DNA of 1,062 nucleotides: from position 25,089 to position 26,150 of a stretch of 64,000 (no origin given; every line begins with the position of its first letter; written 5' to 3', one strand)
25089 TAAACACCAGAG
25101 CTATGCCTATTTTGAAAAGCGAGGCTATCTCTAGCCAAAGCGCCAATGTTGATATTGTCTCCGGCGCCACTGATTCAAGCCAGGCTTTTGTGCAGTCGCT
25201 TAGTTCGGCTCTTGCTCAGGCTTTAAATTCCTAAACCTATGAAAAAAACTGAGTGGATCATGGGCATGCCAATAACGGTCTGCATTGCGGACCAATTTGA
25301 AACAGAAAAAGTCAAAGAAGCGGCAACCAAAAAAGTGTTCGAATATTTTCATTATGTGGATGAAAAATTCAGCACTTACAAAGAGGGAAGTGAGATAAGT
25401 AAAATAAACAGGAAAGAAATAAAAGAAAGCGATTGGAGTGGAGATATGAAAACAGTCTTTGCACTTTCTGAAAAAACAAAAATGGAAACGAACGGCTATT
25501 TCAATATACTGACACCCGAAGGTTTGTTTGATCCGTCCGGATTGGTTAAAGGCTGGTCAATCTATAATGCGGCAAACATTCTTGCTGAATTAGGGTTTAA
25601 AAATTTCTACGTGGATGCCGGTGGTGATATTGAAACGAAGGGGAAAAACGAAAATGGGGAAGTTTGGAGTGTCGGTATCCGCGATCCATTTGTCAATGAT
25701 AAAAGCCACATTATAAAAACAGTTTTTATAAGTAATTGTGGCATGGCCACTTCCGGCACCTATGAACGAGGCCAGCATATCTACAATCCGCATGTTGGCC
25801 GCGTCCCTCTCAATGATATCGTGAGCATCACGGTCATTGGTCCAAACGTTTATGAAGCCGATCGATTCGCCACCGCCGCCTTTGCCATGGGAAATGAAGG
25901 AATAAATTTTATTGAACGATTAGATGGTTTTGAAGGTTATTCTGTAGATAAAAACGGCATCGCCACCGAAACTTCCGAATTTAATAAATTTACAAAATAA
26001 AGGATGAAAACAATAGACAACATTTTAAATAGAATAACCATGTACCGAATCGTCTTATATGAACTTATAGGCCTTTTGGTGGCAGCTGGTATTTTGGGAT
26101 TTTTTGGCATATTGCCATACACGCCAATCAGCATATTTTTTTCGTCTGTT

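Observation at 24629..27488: Extracytosolic flavinylation / transmembrane electron-transfer module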

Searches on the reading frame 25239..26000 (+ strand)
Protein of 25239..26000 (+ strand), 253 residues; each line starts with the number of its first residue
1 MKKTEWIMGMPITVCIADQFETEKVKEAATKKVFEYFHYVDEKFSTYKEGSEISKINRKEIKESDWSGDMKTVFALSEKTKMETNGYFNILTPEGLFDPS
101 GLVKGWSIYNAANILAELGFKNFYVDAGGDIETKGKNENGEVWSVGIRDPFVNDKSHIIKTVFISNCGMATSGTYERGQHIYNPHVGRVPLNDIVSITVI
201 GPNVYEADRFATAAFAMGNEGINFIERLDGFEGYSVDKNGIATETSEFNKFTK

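Call 4: search_protein_families(library=ncbifam, proteins=[window:25239-26000:+], max_evalue=0.01)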
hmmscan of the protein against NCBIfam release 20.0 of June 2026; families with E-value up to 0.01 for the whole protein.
window:25239-26000:+ (253 aa): 1 family
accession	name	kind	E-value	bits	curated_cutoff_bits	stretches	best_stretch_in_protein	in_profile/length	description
NF007774.0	PRK10461.1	equivalog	1e-18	67.4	498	1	93-244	177-335/351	FAD:protein FMN transferase ApbE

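Call 5: search_protein_families(library=pfam, proteins=[window:25239-26000:+], max_evalue=0.01)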
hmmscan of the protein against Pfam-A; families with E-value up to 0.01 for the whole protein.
window:25239-26000:+ (253 aa): 1 family
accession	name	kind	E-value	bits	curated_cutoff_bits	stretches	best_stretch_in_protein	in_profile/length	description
PF02424.20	ApbE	-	9.7e-40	137.2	25.6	2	97-231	126-262/266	ApbE family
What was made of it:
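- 25239..26000 (+): Gene 2: compact, signal-less ApbE-family FAD:protein FMN transferase (253 aa). Pfam ApbE 9.7e-40 (call 5).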

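Call 21: list_cluster_members(proteins=[P0001, window:25239-26000:+, window:24629-25234:+])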
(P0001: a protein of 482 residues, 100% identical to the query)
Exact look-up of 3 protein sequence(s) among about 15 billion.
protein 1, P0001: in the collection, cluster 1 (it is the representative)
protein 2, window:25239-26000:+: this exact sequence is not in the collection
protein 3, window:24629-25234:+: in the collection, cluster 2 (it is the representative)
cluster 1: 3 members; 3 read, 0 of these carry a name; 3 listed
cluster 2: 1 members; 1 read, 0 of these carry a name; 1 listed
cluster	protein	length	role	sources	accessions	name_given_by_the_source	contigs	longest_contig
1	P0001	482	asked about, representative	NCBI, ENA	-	-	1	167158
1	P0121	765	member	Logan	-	-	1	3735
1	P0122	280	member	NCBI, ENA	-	-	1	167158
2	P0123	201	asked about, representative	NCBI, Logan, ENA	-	-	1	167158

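Call 43: search_solved_structures(query=window:25239-26000:+, max_evalue=0.001, show_alignments=4)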
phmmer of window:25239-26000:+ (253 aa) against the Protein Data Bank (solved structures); distinct sequences matched with E-value up to 0.001: 13.
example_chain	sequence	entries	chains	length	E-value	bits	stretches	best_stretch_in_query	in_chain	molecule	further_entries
6nxi_A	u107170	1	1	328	8e-18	67.8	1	92-220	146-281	FAD:protein FMN transferase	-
4xgw_A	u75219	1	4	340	3.6e-17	65.6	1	90-245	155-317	FAD:protein FMN transferase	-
7esa_A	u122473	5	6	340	6.7e-17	64.7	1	84-246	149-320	FAD:protein FMN transferase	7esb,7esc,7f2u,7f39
2o18_A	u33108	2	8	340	1.3e-16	63.8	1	91-245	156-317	Thiamine biosynthesis lipoprotein apbE | FAD:protein FMN transferase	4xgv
6nxj_A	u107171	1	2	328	1.3e-16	63.8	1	92-220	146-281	FAD:protein FMN transferase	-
4xgx_A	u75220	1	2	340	5.3e-16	61.8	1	91-245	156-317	FAD:protein FMN transferase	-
3pnd_A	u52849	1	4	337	5e-15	58.6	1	93-245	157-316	Thiamine biosynthesis lipoprotein ApbE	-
5mgy_H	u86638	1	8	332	1.1e-10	44.3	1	98-245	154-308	FAD:protein FMN transferase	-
1vrm_A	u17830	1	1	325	2.8e-10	43.1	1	92-220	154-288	hypothetical protein TM1553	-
4xdt_A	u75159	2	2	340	2.1e-08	36.9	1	120-221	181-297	FAD:protein FMN transferase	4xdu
4ifu_A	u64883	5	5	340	4.3e-08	35.9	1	120-221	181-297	FAD:protein FMN transferase | Thiamine biosynthesis lipoprotein ApbE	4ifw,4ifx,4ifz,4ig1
7mgt_A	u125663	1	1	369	5.2e-08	35.6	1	129-221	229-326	FAD:protein FMN transferase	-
4xdr_A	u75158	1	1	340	5.6e-07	32.2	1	120-221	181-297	FAD:protein FMN transferase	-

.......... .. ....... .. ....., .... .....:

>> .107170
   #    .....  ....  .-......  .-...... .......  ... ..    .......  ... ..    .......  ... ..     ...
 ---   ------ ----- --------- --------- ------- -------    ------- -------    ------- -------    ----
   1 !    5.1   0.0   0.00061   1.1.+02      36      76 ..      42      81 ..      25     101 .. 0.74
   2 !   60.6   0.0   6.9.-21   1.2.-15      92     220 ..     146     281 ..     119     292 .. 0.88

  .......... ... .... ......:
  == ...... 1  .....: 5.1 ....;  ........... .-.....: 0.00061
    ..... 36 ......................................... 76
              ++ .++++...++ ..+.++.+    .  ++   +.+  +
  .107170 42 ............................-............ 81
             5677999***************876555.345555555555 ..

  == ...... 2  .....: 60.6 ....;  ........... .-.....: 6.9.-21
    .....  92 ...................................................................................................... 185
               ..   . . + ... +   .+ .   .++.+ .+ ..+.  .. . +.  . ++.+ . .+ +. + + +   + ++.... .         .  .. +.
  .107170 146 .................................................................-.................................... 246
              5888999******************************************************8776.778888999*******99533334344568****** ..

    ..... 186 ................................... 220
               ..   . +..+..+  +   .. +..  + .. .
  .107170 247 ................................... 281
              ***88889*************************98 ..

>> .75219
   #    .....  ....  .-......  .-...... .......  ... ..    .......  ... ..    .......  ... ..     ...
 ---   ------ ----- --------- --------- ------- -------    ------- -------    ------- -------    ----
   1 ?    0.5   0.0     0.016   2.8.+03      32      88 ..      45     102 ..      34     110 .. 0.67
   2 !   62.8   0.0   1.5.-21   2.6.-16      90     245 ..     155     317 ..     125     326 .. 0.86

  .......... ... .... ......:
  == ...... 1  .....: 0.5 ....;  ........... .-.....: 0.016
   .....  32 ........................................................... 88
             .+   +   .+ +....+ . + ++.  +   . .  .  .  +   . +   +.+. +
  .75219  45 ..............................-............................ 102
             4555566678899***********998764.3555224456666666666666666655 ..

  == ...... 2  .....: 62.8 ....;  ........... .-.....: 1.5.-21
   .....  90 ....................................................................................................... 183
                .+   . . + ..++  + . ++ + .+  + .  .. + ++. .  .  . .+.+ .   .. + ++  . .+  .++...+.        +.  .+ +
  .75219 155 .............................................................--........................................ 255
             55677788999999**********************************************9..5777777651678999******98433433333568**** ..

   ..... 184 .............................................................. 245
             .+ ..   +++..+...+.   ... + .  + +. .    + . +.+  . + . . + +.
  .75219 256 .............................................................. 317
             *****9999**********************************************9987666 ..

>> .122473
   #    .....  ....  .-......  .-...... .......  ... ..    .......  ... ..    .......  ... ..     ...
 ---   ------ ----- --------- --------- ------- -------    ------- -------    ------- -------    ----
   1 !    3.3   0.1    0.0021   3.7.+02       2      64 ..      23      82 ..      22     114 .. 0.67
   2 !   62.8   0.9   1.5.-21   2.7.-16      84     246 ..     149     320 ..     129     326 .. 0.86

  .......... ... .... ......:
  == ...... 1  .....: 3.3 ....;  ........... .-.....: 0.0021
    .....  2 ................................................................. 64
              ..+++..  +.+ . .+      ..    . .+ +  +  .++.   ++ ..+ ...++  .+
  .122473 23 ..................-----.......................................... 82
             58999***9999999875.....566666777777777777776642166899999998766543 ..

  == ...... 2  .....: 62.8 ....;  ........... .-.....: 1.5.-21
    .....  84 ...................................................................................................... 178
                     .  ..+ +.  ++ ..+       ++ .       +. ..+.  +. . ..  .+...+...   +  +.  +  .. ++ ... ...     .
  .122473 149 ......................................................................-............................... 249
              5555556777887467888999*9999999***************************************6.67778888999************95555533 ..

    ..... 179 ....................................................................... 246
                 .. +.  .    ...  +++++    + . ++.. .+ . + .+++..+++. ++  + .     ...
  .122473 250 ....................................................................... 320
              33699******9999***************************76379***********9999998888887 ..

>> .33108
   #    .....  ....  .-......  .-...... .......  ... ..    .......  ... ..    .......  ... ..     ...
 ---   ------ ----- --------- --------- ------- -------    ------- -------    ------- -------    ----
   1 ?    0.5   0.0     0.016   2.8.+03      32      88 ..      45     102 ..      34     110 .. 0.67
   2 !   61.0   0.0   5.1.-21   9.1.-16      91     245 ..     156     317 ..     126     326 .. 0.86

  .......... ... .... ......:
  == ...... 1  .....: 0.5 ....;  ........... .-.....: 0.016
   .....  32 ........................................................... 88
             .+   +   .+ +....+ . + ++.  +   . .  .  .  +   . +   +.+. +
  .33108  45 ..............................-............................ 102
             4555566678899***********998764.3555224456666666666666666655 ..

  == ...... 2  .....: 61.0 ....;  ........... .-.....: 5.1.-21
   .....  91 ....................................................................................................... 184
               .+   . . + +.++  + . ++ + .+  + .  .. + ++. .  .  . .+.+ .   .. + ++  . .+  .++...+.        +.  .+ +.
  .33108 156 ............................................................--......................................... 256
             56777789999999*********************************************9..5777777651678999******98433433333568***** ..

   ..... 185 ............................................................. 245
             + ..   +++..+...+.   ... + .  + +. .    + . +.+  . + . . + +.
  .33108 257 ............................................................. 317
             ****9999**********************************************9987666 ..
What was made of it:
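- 25239..26000 (+): PDB hits are V. cholerae ApbE 8e-18, E. coli ApbE and Listeria FmnB (call 43).
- On ApbE FAD:protein FMN transferase (PF02424): The motifs align to 6nxi, 4xgw and 7esa (call 43).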
